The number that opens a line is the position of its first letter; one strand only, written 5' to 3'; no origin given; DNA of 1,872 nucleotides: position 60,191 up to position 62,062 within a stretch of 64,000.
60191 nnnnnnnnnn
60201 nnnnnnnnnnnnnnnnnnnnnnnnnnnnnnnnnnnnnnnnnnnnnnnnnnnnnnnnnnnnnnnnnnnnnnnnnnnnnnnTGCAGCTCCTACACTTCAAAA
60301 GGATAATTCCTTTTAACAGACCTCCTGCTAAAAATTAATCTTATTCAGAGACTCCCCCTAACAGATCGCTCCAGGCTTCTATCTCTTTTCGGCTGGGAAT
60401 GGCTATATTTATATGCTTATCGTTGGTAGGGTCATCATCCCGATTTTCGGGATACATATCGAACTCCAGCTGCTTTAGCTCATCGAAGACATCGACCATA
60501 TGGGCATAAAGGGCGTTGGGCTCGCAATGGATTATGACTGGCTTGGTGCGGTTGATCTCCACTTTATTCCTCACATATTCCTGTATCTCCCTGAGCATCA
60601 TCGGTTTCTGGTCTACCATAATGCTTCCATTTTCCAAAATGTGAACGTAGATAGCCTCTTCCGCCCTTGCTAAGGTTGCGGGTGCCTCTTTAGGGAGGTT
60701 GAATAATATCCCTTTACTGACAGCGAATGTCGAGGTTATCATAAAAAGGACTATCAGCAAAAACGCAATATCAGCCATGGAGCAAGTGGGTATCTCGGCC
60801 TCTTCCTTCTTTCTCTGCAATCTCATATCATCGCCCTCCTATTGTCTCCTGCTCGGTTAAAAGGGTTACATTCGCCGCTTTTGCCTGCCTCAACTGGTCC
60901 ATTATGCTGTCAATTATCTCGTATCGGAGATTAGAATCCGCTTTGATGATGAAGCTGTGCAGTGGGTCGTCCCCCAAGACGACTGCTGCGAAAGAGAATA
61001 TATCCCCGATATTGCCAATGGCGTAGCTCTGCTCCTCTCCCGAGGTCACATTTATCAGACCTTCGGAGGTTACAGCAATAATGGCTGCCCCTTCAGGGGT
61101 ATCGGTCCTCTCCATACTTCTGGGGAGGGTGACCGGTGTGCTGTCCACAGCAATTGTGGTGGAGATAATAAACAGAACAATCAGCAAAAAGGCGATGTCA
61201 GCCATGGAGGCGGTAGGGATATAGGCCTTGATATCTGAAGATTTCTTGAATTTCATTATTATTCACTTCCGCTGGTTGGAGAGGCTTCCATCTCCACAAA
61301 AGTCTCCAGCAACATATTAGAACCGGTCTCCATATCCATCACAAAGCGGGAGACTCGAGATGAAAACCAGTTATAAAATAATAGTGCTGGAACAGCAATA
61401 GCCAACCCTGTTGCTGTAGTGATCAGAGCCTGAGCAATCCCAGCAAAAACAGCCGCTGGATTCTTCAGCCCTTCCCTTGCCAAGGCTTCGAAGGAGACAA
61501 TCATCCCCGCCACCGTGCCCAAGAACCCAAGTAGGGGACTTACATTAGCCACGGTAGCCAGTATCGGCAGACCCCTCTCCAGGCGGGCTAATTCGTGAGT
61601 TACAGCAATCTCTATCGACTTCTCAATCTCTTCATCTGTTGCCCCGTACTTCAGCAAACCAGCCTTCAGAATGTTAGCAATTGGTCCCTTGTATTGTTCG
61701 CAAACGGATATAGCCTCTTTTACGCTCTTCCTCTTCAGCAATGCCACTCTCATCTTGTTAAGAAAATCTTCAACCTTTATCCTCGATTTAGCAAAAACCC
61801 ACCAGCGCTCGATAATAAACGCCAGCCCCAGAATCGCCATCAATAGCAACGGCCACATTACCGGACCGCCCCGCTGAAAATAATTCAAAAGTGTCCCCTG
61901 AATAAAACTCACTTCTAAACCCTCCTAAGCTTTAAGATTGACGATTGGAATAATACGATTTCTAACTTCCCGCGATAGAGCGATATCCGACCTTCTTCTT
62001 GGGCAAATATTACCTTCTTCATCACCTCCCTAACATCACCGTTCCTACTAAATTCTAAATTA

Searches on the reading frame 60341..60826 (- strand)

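Call 74: search_protein_families(library=pfam, proteins=[window:60341-60826:-], max_evalue=0.0001)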
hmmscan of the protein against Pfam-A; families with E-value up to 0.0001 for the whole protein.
window:60341-60826:- (161 aa): 1 family
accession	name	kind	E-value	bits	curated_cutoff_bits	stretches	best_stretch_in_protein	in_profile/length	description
PF02472.21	ExbD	-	1.4e-22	80.5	25.4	1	6-122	2-118/128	Biopolymer transport protein ExbD/TolR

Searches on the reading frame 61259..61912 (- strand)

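Call 74: search_protein_families(library=pfam, proteins=[window:61259-61912:-], max_evalue=0.0001)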
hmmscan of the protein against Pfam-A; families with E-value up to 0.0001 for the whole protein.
window:61259-61912:- (217 aa): 1 family
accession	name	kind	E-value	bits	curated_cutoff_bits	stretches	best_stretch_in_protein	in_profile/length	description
PF01618.21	MotA_ExbB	-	7.6e-36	123.1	22.9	1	75-195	3-126/127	MotA/TolQ/ExbB proton channel family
